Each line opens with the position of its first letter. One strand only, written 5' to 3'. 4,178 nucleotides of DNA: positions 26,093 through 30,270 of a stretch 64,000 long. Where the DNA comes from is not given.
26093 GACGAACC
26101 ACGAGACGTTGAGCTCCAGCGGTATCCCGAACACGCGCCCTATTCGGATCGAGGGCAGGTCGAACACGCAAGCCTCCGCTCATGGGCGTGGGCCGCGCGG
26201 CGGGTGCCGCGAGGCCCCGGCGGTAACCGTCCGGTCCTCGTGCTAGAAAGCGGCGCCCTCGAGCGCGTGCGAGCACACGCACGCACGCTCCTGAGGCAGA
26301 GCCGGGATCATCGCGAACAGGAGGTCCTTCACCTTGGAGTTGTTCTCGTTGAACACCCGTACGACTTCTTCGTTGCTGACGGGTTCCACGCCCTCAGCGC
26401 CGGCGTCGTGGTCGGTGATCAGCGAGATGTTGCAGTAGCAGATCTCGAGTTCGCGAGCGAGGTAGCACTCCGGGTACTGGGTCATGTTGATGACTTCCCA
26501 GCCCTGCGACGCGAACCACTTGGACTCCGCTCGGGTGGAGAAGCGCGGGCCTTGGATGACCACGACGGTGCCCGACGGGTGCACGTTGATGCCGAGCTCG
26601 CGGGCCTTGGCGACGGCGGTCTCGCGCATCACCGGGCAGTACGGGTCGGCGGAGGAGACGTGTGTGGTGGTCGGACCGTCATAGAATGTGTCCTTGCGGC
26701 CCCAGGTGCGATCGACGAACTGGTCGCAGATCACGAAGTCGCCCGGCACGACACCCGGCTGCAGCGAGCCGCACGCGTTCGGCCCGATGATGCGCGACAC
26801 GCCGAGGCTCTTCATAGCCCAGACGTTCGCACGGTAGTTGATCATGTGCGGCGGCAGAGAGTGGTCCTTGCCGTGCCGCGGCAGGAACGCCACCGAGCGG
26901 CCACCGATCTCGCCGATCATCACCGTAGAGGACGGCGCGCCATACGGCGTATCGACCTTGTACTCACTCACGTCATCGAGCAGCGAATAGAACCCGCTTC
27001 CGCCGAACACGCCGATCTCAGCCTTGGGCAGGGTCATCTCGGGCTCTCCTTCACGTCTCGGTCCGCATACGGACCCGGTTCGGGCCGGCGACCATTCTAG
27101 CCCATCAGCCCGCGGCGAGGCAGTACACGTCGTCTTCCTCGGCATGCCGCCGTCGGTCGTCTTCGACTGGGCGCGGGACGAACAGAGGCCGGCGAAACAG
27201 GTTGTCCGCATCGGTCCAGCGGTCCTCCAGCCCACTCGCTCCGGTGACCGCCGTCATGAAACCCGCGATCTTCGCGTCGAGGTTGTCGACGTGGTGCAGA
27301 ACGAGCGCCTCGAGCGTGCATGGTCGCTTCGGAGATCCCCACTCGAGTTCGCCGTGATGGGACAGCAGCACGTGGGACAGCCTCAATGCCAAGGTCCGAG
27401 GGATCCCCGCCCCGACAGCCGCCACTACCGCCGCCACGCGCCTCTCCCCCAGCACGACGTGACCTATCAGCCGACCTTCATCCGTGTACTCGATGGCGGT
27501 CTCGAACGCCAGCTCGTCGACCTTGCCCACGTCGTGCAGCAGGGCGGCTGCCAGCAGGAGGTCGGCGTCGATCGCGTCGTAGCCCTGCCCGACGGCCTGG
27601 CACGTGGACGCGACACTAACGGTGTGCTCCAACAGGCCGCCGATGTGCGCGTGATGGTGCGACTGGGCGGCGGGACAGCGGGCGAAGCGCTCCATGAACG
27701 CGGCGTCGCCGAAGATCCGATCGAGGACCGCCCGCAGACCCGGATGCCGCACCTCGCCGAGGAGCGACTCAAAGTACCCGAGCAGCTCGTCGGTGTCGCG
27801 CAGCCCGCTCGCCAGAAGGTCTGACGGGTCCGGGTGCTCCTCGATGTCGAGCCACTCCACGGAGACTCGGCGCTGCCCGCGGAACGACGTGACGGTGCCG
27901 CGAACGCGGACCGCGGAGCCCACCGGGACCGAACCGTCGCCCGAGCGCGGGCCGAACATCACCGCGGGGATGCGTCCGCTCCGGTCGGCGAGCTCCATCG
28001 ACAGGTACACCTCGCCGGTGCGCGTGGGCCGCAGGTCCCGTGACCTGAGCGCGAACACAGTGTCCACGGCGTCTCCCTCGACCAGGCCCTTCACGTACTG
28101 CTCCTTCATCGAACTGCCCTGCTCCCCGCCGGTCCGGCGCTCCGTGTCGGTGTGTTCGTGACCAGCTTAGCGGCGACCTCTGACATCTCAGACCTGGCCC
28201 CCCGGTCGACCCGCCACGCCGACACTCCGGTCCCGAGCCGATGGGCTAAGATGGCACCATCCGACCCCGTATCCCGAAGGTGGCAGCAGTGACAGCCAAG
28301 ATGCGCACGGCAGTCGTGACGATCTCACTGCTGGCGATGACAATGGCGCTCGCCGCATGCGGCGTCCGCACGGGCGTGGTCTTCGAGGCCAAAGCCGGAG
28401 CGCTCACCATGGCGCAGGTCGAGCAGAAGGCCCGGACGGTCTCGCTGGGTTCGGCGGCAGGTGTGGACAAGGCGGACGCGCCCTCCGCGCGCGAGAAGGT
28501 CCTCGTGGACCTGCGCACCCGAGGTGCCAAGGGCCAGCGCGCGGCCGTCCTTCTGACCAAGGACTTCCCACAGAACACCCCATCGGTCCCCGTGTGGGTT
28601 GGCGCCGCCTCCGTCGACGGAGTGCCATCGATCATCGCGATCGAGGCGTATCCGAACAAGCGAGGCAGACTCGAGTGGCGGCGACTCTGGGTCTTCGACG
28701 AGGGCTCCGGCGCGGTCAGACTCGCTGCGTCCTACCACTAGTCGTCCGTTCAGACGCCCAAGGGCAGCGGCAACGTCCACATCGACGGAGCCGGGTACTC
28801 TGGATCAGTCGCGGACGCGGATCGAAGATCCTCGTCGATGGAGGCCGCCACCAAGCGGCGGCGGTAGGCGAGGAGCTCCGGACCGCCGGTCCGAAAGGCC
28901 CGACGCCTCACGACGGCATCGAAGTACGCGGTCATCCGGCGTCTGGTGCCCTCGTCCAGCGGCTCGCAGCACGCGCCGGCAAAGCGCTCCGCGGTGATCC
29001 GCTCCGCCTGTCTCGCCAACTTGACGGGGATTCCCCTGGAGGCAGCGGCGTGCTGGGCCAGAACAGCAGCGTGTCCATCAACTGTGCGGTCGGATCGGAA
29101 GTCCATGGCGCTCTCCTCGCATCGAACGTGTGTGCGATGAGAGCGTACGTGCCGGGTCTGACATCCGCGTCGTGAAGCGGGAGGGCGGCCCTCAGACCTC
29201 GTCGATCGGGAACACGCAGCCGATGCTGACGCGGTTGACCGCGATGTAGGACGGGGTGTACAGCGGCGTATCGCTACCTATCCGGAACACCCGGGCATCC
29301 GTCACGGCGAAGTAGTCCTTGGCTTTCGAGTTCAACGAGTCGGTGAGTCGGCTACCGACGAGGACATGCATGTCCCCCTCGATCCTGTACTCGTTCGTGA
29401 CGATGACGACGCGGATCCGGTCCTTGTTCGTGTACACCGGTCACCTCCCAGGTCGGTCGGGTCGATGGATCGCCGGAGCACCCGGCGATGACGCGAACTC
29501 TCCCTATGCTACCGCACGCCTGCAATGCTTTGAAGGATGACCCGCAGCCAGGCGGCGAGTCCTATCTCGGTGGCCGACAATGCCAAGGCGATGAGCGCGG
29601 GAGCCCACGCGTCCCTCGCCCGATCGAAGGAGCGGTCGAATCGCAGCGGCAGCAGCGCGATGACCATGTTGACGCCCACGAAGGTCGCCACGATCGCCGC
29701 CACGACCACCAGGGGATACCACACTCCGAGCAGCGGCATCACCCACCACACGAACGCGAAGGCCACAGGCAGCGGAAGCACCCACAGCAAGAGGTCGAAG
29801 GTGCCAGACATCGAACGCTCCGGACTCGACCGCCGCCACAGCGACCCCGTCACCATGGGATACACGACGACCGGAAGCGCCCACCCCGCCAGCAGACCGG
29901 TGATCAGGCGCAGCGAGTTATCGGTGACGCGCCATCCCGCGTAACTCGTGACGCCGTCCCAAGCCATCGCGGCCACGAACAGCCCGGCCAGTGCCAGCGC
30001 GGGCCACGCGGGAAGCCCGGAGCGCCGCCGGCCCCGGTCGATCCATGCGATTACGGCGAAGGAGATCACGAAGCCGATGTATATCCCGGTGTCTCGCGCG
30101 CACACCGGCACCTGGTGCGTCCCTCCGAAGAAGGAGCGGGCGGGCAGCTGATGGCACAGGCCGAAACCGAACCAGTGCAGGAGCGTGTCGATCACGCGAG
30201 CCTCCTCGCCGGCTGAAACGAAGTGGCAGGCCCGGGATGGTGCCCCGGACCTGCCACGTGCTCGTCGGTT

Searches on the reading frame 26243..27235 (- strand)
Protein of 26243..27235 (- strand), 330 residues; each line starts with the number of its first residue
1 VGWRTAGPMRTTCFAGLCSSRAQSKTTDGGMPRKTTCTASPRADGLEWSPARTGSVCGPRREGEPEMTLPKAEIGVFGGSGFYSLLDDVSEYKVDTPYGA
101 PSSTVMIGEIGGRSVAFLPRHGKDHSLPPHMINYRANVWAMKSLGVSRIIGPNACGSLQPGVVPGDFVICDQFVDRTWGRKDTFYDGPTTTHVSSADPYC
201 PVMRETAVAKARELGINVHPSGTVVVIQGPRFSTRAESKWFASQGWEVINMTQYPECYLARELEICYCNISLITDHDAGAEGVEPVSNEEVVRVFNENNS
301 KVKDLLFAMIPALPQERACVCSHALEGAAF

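Call 57: search_protein_families(library=pfam, proteins=[window:26243-27235:-], max_evalue=0.00001)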
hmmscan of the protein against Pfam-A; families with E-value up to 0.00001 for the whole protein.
window:26243-27235:- (330 aa): 1 family
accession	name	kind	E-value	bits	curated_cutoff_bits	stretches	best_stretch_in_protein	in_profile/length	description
PF01048.26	PNP_UDP_1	-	3e-47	161.4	25.1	1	73-310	1-232/233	Phosphorylase superfamily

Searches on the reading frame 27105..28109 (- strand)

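Call 57: search_protein_families(library=pfam, proteins=[window:27105-28109:-], max_evalue=0.00001)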
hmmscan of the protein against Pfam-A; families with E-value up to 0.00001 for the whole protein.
window:27105-28109:- (334 aa): 1 family
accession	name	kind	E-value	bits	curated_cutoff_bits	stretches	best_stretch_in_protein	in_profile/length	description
PF01966.28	HD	-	3.3e-12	47.1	22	1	160-279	2-115/116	HD domain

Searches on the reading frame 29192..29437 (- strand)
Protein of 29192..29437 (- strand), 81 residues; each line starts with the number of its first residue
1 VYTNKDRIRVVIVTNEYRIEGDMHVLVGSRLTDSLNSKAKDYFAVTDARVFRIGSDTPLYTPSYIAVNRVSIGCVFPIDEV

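Call 9: search_protein_families(library=pfam, proteins=[window:29192-29437:-], max_evalue=0.001)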
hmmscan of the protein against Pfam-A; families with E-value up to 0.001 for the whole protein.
window:29192-29437:- (81 aa): 1 family
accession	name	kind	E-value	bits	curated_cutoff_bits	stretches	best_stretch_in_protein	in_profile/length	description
PF20660.2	DUF6812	-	7e-12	45.6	27.1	1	18-72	1-53/53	Family of unknown function (DUF6812)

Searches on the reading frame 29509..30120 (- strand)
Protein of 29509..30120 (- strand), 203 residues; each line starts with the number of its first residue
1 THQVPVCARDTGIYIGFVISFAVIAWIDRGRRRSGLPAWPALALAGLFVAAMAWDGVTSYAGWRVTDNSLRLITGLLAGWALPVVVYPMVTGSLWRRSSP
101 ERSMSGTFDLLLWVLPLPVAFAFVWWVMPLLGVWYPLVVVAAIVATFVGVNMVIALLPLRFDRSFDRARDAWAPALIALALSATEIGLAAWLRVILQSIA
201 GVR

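Call 9: search_protein_families(library=pfam, proteins=[window:29509-30120:-], max_evalue=0.001)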
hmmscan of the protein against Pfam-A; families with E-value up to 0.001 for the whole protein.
window:29509-30120:- (203 aa): 1 family
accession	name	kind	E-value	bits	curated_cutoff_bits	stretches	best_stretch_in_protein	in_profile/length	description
PF09858.14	DUF2085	-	1.7e-18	67.2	25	1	2-82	14-87/90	Predicted membrane protein (DUF2085)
